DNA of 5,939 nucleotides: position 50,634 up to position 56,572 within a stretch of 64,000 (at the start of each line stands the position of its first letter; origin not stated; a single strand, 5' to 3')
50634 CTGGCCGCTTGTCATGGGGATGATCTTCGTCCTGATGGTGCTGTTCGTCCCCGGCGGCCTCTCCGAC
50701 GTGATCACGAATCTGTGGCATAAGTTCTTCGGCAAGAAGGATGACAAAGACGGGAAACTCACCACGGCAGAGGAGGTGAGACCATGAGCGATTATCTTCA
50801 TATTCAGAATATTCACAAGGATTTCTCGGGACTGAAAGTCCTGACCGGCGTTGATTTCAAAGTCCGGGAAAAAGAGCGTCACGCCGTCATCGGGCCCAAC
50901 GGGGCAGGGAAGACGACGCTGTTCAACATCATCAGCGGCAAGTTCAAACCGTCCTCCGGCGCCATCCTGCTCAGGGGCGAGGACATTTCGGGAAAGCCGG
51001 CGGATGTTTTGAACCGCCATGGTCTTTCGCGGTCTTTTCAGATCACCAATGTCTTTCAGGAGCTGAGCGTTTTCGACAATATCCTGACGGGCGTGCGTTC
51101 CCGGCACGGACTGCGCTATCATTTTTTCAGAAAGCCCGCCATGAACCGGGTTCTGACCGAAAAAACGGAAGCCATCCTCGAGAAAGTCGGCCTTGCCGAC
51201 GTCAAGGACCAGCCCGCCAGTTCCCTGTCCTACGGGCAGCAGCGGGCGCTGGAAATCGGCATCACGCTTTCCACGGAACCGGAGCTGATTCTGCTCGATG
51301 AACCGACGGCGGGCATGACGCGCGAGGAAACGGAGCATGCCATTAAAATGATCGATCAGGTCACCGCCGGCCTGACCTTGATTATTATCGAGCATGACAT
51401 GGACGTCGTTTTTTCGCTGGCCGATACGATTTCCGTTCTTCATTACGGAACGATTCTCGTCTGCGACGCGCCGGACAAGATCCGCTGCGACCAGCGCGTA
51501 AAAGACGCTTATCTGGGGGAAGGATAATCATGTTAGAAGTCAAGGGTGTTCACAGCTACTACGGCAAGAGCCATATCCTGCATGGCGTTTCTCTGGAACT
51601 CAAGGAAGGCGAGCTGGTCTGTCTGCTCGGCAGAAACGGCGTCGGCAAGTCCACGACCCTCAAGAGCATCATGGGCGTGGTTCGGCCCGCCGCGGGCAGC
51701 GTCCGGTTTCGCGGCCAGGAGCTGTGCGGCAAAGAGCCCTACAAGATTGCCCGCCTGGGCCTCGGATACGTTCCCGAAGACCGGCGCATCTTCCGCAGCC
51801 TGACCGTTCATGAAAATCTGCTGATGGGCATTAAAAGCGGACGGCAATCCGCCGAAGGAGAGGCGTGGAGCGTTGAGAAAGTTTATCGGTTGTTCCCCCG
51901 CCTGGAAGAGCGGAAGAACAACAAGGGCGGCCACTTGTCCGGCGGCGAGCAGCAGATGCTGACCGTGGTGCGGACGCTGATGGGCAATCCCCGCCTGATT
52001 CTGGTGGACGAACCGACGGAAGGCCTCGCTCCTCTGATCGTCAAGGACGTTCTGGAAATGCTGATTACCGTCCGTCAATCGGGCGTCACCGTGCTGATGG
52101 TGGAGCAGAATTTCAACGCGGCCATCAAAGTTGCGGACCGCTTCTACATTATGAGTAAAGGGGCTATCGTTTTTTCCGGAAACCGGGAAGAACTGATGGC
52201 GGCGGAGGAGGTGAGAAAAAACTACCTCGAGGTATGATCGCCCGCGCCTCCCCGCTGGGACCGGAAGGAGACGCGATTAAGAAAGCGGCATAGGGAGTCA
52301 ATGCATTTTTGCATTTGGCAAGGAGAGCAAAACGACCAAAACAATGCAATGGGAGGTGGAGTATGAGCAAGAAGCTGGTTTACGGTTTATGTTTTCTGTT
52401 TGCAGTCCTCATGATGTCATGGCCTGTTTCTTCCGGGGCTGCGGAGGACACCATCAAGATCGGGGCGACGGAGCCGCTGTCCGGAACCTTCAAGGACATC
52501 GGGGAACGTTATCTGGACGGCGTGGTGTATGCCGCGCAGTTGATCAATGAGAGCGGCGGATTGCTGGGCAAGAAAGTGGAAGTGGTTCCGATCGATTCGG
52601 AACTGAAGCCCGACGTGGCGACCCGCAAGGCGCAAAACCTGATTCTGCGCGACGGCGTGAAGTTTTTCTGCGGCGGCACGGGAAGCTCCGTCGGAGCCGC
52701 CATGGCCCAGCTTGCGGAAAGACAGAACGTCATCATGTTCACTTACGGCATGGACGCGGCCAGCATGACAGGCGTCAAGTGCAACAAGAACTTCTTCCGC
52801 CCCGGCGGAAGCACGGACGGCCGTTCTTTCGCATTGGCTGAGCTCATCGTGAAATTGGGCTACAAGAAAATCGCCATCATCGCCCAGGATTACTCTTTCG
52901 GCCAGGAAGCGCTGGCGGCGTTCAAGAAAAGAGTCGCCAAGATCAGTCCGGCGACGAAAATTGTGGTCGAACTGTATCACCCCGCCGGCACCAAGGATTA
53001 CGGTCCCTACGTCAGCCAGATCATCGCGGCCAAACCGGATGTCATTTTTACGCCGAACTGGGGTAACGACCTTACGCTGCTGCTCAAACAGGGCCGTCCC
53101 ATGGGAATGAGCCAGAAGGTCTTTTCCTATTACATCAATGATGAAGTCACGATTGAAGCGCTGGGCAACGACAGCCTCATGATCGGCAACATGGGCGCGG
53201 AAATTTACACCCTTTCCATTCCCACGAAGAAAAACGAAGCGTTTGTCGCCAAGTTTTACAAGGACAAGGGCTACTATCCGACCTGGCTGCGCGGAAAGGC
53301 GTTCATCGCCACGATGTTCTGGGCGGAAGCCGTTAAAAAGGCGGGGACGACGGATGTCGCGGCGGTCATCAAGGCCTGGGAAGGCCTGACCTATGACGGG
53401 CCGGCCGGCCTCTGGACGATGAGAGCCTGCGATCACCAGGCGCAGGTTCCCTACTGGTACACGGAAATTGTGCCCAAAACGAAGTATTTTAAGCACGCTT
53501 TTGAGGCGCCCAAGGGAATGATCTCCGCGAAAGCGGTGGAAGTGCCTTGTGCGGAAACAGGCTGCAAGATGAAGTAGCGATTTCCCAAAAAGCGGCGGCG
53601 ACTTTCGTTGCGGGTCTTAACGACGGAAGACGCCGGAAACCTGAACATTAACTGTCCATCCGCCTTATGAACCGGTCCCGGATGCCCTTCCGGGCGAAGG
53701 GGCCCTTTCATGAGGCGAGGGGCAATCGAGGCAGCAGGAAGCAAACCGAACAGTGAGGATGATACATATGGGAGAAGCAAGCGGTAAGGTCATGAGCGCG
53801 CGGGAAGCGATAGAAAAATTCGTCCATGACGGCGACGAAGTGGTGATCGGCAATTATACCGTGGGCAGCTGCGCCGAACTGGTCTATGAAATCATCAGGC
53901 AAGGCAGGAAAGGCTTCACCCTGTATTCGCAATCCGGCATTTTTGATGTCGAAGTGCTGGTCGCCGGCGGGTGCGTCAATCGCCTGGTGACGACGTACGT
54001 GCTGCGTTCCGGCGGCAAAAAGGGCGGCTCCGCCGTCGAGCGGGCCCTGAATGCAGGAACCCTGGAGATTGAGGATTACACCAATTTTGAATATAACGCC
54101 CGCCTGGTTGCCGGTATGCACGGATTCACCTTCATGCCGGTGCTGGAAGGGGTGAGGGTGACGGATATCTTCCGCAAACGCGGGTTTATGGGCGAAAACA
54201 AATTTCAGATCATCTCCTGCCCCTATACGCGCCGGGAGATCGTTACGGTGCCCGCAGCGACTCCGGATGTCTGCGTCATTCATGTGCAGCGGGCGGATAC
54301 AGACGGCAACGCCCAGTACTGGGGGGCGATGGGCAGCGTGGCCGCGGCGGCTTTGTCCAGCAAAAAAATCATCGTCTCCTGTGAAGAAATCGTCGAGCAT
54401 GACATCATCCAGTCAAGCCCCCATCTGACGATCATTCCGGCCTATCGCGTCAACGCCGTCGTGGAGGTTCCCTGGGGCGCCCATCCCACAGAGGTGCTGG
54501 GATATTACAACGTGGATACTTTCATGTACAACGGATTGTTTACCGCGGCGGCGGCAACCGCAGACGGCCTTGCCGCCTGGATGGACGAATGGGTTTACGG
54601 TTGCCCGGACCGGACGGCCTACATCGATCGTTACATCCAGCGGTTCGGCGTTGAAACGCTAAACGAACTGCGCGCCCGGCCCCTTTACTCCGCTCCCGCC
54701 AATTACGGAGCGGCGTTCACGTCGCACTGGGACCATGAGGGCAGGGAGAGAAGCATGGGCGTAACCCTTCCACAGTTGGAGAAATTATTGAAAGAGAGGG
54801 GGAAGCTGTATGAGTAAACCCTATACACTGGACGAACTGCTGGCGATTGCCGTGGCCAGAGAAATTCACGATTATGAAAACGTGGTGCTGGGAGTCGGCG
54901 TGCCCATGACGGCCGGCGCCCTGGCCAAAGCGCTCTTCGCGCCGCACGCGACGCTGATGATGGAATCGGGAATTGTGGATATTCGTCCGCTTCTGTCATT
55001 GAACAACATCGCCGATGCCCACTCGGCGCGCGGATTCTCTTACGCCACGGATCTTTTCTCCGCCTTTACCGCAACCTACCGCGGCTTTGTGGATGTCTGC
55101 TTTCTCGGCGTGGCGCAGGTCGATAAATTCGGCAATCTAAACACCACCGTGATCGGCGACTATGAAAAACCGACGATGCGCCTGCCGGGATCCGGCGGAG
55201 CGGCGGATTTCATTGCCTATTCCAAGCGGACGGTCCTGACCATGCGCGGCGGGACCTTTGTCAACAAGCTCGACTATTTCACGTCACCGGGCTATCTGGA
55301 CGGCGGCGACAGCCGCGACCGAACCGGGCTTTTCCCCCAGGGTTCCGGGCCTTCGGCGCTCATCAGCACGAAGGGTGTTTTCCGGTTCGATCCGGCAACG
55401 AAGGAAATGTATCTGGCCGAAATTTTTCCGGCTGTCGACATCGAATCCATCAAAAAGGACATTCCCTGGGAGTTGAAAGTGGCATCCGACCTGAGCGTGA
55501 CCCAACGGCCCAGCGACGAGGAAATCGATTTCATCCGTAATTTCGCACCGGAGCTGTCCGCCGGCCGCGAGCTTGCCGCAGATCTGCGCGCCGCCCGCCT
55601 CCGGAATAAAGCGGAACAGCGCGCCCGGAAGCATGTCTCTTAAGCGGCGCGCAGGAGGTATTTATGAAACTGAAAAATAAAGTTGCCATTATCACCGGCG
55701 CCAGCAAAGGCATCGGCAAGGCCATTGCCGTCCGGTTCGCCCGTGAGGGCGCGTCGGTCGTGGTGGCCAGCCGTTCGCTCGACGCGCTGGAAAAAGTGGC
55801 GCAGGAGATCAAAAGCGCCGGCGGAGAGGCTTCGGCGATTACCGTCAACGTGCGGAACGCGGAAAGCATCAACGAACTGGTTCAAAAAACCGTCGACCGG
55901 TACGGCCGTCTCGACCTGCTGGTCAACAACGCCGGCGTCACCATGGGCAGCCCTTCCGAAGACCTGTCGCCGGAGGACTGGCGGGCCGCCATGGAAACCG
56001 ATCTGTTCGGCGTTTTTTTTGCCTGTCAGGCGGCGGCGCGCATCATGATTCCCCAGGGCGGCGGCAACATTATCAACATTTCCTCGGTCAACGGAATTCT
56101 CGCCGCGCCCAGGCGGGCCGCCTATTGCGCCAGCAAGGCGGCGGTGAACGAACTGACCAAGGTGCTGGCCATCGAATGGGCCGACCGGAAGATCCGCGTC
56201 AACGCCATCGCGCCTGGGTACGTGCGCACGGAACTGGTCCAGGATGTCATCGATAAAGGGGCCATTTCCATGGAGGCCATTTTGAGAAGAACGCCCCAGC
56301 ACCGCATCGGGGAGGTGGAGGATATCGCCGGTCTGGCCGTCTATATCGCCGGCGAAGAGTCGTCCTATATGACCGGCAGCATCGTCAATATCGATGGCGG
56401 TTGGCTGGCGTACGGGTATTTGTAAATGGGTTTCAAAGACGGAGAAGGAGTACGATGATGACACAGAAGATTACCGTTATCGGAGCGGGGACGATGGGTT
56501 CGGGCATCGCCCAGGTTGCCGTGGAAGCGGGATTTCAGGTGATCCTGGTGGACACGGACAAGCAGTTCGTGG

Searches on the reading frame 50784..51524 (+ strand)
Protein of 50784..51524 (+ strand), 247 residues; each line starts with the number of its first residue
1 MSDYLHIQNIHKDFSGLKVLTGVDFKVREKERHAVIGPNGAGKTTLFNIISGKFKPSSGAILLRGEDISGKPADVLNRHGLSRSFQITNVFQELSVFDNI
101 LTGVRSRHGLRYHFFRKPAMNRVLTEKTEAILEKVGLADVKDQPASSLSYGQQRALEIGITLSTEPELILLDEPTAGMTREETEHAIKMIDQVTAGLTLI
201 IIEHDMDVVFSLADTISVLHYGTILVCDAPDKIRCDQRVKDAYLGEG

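Call 30: search_protein_families(library=pfam, proteins=[window:50784-51524:+], max_evalue=0.00001)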
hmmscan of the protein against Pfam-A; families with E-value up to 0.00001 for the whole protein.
window:50784-51524:+ (247 aa): 3 families
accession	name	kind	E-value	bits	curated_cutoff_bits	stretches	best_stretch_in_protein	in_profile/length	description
PF00005.33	ABC_tran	-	5.6e-32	111.6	25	1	20-176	1-137/137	ABC transporter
PF13304.12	AAA_21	-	4.7e-08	33.9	27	0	33-51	2-20/304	AAA domain, putative AbiEii toxin, Type IV TA system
PF12399.14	BCA_ABC_TP_C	-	8.1e-06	25.8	25.5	0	227-247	5-25/27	Branched-chain amino acid ATP-binding cassette transporter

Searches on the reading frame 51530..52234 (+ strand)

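Call 30: search_protein_families(library=pfam, proteins=[window:51530-52234:+], max_evalue=0.00001)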
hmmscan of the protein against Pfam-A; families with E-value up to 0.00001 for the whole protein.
window:51530-52234:+ (235 aa): 2 families
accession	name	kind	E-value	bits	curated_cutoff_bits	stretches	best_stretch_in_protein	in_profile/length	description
PF00005.33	ABC_tran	-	1.7e-31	110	25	1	17-163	1-136/137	ABC transporter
PF13304.12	AAA_21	-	1.2e-06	29.3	27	0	29-85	1-56/304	AAA domain, putative AbiEii toxin, Type IV TA system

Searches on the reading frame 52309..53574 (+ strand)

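Call 30: search_protein_families(library=pfam, proteins=[window:52309-53574:+], max_evalue=0.00001)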
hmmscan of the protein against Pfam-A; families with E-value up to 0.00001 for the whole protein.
window:52309-53574:+ (422 aa): 3 families
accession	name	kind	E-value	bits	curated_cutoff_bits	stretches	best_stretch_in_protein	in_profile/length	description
PF13458.12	Peripla_BP_6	-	1.1e-76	259.1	31.7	1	48-388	1-339/343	Periplasmic binding protein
PF13433.12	Peripla_BP_5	-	4.2e-35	122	27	1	49-377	1-327/363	Periplasmic binding protein domain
PF01094.35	ANF_receptor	-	8.8e-18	64.9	25.4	1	73-355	7-298/353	Receptor family ligand binding region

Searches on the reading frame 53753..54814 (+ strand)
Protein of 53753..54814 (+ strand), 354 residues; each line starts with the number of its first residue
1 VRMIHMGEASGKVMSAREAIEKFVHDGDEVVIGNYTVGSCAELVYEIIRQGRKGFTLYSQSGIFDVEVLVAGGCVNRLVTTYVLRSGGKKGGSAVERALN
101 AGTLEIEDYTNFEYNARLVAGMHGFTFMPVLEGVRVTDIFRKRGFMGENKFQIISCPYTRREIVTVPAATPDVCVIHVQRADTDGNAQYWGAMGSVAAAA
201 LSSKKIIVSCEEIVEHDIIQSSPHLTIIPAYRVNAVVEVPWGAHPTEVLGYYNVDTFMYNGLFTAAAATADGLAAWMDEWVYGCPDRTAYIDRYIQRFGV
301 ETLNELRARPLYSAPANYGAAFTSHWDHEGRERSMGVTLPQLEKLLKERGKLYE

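Call 30: search_protein_families(library=pfam, proteins=[window:53753-54814:+], max_evalue=0.00001)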
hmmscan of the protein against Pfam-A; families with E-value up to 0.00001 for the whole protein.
window:53753-54814:+ (354 aa): 1 family
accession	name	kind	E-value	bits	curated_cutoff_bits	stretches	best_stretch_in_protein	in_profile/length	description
PF01144.29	CoA_trans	-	5.4e-19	68.9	23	1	13-238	1-216/217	Coenzyme A transferase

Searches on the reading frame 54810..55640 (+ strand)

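Call 30: search_protein_families(library=pfam, proteins=[window:54810-55640:+], max_evalue=0.00001)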
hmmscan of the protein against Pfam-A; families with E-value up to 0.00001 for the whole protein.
window:54810-55640:+ (277 aa): 1 family
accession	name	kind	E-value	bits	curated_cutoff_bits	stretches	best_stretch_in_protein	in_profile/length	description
PF01144.29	CoA_trans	-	2.5e-23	83.1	23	1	11-216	4-216/217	Coenzyme A transferase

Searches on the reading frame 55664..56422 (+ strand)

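Call 30: search_protein_families(library=pfam, proteins=[window:55664-56422:+], max_evalue=0.00001)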
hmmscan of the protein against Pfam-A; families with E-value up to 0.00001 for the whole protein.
window:55664-56422:+ (253 aa): 4 families
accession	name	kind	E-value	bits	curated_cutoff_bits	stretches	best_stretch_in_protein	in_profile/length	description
PF13561.12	adh_short_C2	-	5.9e-66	222.9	27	1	12-247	1-235/236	Enoyl-(Acyl carrier protein) reductase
PF00106.31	adh_short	-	7.9e-66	221.7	26.6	1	6-195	1-190/195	short chain dehydrogenase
PF08659.16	KR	-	3.8e-13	50.2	22.6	1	9-166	4-161/180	KR domain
PF23441.1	SDR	-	6.7e-08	32.7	27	1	2-247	4-255/258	SDR-like rossmann domain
